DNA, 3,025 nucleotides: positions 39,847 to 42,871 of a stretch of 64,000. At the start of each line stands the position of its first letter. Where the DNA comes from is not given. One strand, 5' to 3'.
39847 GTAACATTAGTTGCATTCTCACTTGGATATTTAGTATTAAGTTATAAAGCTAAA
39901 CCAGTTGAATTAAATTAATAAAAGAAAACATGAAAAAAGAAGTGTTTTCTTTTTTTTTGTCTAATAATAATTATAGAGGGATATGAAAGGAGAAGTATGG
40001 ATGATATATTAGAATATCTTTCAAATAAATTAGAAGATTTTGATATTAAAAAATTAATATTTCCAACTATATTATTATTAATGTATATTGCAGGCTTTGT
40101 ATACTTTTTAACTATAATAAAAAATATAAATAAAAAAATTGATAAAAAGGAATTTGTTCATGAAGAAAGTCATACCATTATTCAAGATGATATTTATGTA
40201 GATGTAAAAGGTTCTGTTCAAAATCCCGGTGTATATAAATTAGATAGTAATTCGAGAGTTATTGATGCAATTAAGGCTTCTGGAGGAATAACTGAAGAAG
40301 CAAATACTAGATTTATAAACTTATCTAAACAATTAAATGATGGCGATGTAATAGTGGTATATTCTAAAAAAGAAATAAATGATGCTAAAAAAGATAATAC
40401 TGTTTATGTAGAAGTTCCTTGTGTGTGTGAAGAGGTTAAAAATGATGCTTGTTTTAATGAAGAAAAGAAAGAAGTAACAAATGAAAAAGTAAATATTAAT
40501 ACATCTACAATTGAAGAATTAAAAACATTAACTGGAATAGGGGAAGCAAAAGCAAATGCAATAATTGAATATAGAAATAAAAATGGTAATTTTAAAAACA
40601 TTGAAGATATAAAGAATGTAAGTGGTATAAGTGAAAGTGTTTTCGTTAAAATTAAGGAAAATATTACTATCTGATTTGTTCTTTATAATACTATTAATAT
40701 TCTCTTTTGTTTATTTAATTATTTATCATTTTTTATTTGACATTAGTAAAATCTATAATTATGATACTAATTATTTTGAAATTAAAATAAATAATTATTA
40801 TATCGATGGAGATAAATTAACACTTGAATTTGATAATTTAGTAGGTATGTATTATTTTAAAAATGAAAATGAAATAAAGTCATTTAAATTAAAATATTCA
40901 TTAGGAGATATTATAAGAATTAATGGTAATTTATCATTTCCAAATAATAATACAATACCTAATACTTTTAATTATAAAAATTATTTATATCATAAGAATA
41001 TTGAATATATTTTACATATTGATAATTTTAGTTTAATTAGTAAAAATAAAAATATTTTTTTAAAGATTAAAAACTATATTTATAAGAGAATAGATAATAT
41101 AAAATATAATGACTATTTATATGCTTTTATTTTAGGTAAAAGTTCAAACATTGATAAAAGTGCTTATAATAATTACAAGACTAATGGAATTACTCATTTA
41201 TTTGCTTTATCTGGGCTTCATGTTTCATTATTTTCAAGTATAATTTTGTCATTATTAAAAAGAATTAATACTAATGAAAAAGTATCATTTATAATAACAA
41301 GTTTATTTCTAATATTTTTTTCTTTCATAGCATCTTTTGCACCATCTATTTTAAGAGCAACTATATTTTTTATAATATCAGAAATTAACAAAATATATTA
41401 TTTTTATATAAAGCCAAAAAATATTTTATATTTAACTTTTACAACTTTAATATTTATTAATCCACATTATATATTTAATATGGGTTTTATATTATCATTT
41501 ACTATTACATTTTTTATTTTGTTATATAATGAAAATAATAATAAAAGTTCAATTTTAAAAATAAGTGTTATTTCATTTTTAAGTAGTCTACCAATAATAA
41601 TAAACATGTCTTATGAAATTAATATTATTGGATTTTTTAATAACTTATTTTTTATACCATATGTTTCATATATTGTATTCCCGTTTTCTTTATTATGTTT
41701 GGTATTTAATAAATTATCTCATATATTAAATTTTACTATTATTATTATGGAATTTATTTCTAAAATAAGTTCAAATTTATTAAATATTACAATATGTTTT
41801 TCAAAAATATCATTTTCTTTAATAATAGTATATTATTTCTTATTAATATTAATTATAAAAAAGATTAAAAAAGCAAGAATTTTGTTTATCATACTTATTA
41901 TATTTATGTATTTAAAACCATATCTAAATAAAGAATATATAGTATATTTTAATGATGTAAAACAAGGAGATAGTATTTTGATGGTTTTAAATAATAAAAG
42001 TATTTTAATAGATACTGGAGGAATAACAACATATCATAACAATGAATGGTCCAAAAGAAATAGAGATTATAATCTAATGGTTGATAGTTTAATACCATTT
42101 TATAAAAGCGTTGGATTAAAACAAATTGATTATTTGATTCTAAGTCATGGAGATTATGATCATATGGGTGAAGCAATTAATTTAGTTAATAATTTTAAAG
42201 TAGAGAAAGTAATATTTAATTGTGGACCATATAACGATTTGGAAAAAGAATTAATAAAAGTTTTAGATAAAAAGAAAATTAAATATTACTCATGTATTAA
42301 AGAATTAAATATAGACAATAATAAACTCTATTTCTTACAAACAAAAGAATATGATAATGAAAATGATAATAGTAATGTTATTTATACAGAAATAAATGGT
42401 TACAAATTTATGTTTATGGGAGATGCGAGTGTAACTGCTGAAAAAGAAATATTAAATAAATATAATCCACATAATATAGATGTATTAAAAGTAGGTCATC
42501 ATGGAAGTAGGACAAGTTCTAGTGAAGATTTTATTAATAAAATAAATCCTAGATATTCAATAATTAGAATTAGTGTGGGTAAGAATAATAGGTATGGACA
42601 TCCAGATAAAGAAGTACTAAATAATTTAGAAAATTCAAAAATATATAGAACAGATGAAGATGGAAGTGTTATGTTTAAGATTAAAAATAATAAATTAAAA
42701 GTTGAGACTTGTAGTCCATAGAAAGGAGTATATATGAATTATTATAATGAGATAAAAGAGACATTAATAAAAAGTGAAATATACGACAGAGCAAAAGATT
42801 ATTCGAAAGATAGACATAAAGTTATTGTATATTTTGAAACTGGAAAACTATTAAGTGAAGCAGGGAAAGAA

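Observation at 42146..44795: A 580-bp imperfect direct duplication of the comEC 3' end brackets a PD-(D/E)XK nuclease + HD two-gene cassette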

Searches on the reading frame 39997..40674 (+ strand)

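Call 5: search_protein_families(library=pfam, proteins=[window:39997-40674:+], max_evalue=0.01)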
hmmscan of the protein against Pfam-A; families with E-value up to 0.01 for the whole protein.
window:39997-40674:+ (225 aa): 8 families
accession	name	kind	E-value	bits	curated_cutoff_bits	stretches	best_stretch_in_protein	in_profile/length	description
PF12836.13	HHH_3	-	7.3e-21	74.5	27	1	161-224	2-65/65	Helix-hairpin-helix motif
PF10531.15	SLBB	-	4.5e-13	49.3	27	1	67-121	1-54/55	SLBB domain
PF00633.29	HHH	-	1.1e-09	38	24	1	165-192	3-30/30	Helix-hairpin-helix motif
PF22461.2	SLBB_2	-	3.2e-06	27.6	27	1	68-116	3-50/79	SLBB domain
PF03934.19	T2SSK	-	0.00012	22.8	24.2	1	165-218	1-55/63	Type II secretion system (T2SS), protein K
PF14579.12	HHH_6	-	0.00018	22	25.6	1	175-208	27-60/90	Helix-hairpin-helix motif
PF14520.12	HHH_5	-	0.0057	17.5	27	0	170-191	32-53/57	Helix-hairpin-helix domain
PF06514.17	PsbU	-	0.0086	16.5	24.5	0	160-220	10-69/93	Photosystem II 12 kDa extrinsic protein (PsbU)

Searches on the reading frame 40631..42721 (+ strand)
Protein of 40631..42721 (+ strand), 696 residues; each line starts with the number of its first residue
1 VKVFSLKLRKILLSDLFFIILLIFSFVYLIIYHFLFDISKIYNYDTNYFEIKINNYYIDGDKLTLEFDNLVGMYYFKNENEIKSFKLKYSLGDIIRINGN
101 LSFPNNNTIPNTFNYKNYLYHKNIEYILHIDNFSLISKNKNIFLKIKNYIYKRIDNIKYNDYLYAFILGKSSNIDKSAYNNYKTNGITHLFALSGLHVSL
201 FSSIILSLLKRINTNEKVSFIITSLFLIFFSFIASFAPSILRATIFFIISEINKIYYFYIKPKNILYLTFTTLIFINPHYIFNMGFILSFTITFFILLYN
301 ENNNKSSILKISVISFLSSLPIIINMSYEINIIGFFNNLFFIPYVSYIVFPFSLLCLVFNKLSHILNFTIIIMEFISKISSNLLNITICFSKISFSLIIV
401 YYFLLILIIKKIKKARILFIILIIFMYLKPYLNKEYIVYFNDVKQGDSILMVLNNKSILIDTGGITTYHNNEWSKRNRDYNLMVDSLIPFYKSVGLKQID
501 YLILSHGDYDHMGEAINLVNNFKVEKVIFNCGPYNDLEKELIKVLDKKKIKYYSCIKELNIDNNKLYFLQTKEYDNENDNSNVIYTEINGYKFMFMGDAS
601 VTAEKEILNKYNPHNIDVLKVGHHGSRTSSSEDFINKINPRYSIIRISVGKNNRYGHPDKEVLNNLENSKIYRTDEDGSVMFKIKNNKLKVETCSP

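Call 5: search_protein_families(library=pfam, proteins=[window:40631-42721:+], max_evalue=0.01)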
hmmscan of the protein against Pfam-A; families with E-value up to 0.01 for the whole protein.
window:40631-42721:+ (696 aa): 3 families
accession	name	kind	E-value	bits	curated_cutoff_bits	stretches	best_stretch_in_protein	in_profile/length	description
PF03772.21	Competence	-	3.8e-39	135.1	23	1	167-410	2-265/270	Competence protein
PF00753.33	Lactamase_B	-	3.4e-17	63.5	22.7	1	443-645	3-192/196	Metallo-beta-lactamase superfamily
PF13567.11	DUF4131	-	5.5e-07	29.9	31.6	1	87-131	116-160/165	Domain of unknown function (DUF4131)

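Call 7: find_related_loci(query=window:40631-42721:+, collection=genome_contigs, flank=8000)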
Query window:40631-42721:+ (696 aa) in genome_contigs; peptide patterns used: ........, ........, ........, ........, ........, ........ (x = any residue, [..] = any of these).
301 stretches matched a pattern; 267 encode a relative of the query (tblastn E <= 1e-3); the best 80 are kept; 80 distinct loci.
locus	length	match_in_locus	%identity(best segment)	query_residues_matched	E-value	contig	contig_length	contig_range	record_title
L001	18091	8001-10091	69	1-696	0e+0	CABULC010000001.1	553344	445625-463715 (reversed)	MAG TPA_asm: uncultured Clostridium sp. isolate MGYG-HGUT-04102 genome assembly, contig: GUT_GENOME256424_1, whole genom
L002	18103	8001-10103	64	1-696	0e+0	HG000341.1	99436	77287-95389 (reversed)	Clostridium sp. CAG:1000 genomic scaffold, scf23, whole genome shotgun sequence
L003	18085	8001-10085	66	1-696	0e+0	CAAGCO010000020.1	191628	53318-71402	MAG TPA_asm: Bacilli bacterium, isolate HGM10772, WGS project CAAGCO010000000 data, contig: SRS476120_52_k119_213528, wh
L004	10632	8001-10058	62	1-696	0e+0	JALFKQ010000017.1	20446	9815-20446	MAG: Mycoplasmatota bacterium isolate SUG767 k141_60887, whole genome shotgun sequence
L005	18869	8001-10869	66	1-696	0e+0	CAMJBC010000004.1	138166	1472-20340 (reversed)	MAG: uncultured Tenericutes bacterium isolate SRR12081297_bin.39_metaWRAP_v1.3_MAG genome assembly, contig: ERZ12289777.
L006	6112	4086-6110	64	1-677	0e+0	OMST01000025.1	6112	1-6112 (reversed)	uncultured Clostridiales bacterium isolate RUG840 genome assembly, contig: k87_9065908, whole genome shotgun sequence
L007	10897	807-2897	62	1-696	0e+0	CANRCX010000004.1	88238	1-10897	MAG: uncultured Bacilli bacterium isolate Lapin-026__bin53 genome assembly, contig: Lapin-026__NODE_226_length_88238_cov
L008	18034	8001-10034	59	1-696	0e+0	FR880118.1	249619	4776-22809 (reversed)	Clostridium sp. CAG:524 genomic scaffold, scf63, whole genome shotgun sequence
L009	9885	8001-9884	62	7-630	0e+0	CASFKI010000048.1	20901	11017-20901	uncultured bacterium isolate Batch3_idba_bin.1484 genome assembly, contig: Batch3_idba_bin.1484.fa_k87_14506915, whole g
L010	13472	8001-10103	54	1-696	0e+0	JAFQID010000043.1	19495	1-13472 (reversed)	MAG: Bacilli bacterium isolate RGIG1841 Goat_Cecum-5__c305012, whole genome shotgun sequence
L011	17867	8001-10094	53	4-696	0e+0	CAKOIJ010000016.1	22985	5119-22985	MAG: uncultured Bacilli bacterium isolate REFINED_METABAT215_TOP10_CONTIGS_1500_ASSEMBLY_K77_MERGED__Nepal_MoBio_Fiber-H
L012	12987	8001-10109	53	6-696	0e+0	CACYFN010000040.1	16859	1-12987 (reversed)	MAG: uncultured Erysipelotrichaceae bacterium isolate RUG11890 genome assembly, contig: RUG11890_asm_40, whole genome sh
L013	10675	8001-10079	52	8-696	0e+0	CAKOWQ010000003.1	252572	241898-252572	MAG: uncultured Bacilli bacterium isolate REFINED_METABAT215_TOP10_CONTIGS_1500_ASSEMBLY_K77_MERGED__Hadza_MoBio_hadza-A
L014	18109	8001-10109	51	2-696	0e+0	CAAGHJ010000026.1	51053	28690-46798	MAG TPA_asm: Bacilli bacterium, isolate HGM10819, WGS project CAAGHJ010000000 data, contig: SRS476271_30_k119_135355, wh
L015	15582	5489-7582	51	4-696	0e+0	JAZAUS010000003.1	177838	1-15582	MAG: Bacilli bacterium isolate R95_purified_bin52 k141_3192974_length_177838_cov_22.1931, whole genome shotgun sequence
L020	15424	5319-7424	50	1-696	0e+0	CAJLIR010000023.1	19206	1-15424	MAG TPA_asm: uncultured Bacillales bacterium isolate ERR1600721-bin.53 genome assembly, contig: NODE_2230_length_19206_c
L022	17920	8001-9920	53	58-696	0e+0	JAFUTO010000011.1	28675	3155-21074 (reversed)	MAG: Bacilli bacterium isolate RGIG4813 Roe_deer_Reticulum.Co__c273443, whole genome shotgun sequence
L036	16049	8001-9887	51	59-696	0e+0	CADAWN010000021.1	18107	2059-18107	MAG: uncultured Erysipelotrichaceae bacterium isolate RUG13689 genome assembly, contig: RUG13689_asm_21, whole genome sh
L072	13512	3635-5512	53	53-696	4e-171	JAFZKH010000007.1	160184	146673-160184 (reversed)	MAG: Bacilli bacterium isolate RGIG7844 Water_buffalos_Reticulum-4__c512120, whole genome shotgun sequence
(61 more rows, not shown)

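Call 62: search_protein_families(library=ncbifam, max_evalue=0.01, proteins=[window:40631-42721:+])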
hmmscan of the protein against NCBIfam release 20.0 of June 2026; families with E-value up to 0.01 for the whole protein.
window:40631-42721:+ (696 aa): 8 families
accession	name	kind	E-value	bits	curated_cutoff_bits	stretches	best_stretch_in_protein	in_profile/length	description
TIGR00361.1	ComEC_Rec2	equivalog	3.7e-77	260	190.05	1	94-677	64-662/663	DNA internalization-related competence protein ComEC/Rec2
NF008580.0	PRK11539.1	equivalog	1.5e-39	136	969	1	136-691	176-735/758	ComEC family protein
NF045979.1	ComEC_MAG0480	equivalog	3.5e-32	111.8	150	1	11-414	62-454/461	MAG0480 family ComEC-like protein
TIGR00360.1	ComEC_N-term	subfamily_domain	1.8e-22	80.5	36.5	1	187-350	1-169/171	ComEC/Rec2-related protein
NF049846.1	blaAHM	exception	1.1e-15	57.3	590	1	444-691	71-302/304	AHM family subclass B3-like metallo-beta-lactamase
NF041809.1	Avs1a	equivalog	2.8e-13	49.4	420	2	576-666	250-341/387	AVAST type 1 anti-phage system MBL fold metallo-hydrolase Avs1a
NF058524.1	6A-MBL_enzyme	equivalog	1.1e-07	31.3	220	1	442-514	3-72/346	anti-phage 6A-MBL system MBL-fold protein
NF001911.0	PRK00685.1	equivalog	0.0001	21.8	144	1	497-624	39-169/228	metal-dependent hydrolase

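Call 80: search_protein_families(library=pfam, max_evalue=0.001, proteins=[L020:9664-10758:-, L020:10758-11753:-, L020:12374-13660:-, L072:7741-8883:-, L072:6381-7133:+, L036:11501-13543:+, L036:9930-10616:+, L008:10968-11264:-, L008:11313-11561:-, L022:10790-11401:+])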
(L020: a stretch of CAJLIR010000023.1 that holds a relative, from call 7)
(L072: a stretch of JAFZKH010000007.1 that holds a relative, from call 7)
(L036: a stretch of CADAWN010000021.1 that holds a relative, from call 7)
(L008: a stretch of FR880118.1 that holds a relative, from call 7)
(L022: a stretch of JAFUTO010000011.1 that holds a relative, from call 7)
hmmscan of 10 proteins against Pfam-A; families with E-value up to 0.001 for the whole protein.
L020:9664-10758:- (364 aa): 7 families
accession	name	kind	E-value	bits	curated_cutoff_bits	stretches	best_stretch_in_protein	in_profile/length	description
PF00535.33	Glycos_transf_2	-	4.3e-10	40.2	23.3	1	8-137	2-141/168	Glycosyl transferase family 2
PF07719.23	TPR_2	-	4.9e-09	36.1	27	0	318-346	6-34/34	Tetratricopeptide repeat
PF00515.34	TPR_1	-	8.6e-07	29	27.8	0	271-297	4-30/34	Tetratricopeptide repeat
PF13424.12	TPR_12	-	1.4e-05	25.7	30.1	0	209-261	17-72/77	Tetratricopeptide repeat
PF13704.12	Glyco_tranf_2_4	-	6.3e-05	23.8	27.5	1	13-91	1-84/98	Glycosyl transferase family 2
PF23558.1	TPR_P4H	-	0.0001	22.8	27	1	279-358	12-87/91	Prolyl 4-hydroxylase peptide-substrate-binding domain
PF13181.12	TPR_8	-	0.00071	20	25.7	0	240-261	7-28/34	Tetratricopeptide repeat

L020:10758-11753:- (331 aa): 0 families

L020:12374-13660:- (428 aa): 1 family
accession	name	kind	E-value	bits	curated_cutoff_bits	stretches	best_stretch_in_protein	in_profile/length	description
PF01522.26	Polysacc_deac_1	-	1.5e-39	135.2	23.1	1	232-344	3-115/124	Polysaccharide deacetylase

L072:7741-8883:- (380 aa): 0 families

L072:6381-7133:+ (250 aa): 11 families
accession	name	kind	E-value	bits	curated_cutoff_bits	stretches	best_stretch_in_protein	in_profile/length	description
PF12146.15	Hydrolase_4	-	8.6e-17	61.7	27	2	30-144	3-117/239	Serine aminopeptidase, S33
PF00561.26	Abhydrolase_1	-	1.2e-16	61.6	25.8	2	33-121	2-86/245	alpha/beta hydrolase fold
PF20408.4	Abhydrolase_11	-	3.2e-13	50.3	27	2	184-238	121-174/193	Alpha/beta hydrolase domain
PF01738.24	DLH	-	2.3e-08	34.3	21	1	83-237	74-194/217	Dienelactone hydrolase family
PF00326.27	Peptidase_S9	-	5.3e-06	26.5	22.6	1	164-248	120-206/213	Prolyl oligopeptidase family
PF12695.13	Abhydrolase_5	-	1.2e-05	25.6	27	0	94-137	47-92/164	Alpha/beta hydrolase family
PF07859.19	Abhydrolase_3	-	1.9e-05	25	25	1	87-232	49-209/210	alpha/beta hydrolase fold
PF08386.16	Abhydrolase_4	-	7.8e-05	23.2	21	1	187-233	31-77/103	TAP-like protein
PF12697.13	Abhydrolase_6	-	0.00032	21.9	26.3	0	53-127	21-85/217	Alpha/beta hydrolase family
PF03959.19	FSH1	-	0.00061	20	21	1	180-226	150-197/211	Serine hydrolase (FSH1)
PF06028.17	DUF915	-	0.00099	19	22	0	87-118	86-117/255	Alpha/beta hydrolase of unknown function (DUF915)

L036:11501-13543:+ (680 aa): 2 families
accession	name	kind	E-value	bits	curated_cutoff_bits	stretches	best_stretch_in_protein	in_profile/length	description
PF04473.18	DUF553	-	3e-05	23.9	20.5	1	166-254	22-109/140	Transglutaminase-like domain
PF01841.26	Transglut_core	-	0.00062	20.5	23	0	167-245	13-94/108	Transglutaminase-like superfamily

L036:9930-10616:+ (228 aa): 1 family
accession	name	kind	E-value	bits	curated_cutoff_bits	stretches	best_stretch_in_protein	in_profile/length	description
PF02698.23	DUF218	-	2.1e-27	96.1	27.6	1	51-183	1-110/133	DUF218 domain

L008:10968-11264:- (98 aa): 0 families

L008:11313-11561:- (82 aa): 0 families

L022:10790-11401:+ (203 aa): 2 families
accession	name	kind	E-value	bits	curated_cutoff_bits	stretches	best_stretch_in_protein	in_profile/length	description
PF00300.27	His_Phos_1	-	1e-20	74.7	21.7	1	7-172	1-171/194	Histidine phosphatase superfamily (branch 1)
PF01764.32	Lipase_3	-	0.00067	20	22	1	115-166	37-90/140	Lipase (class 3)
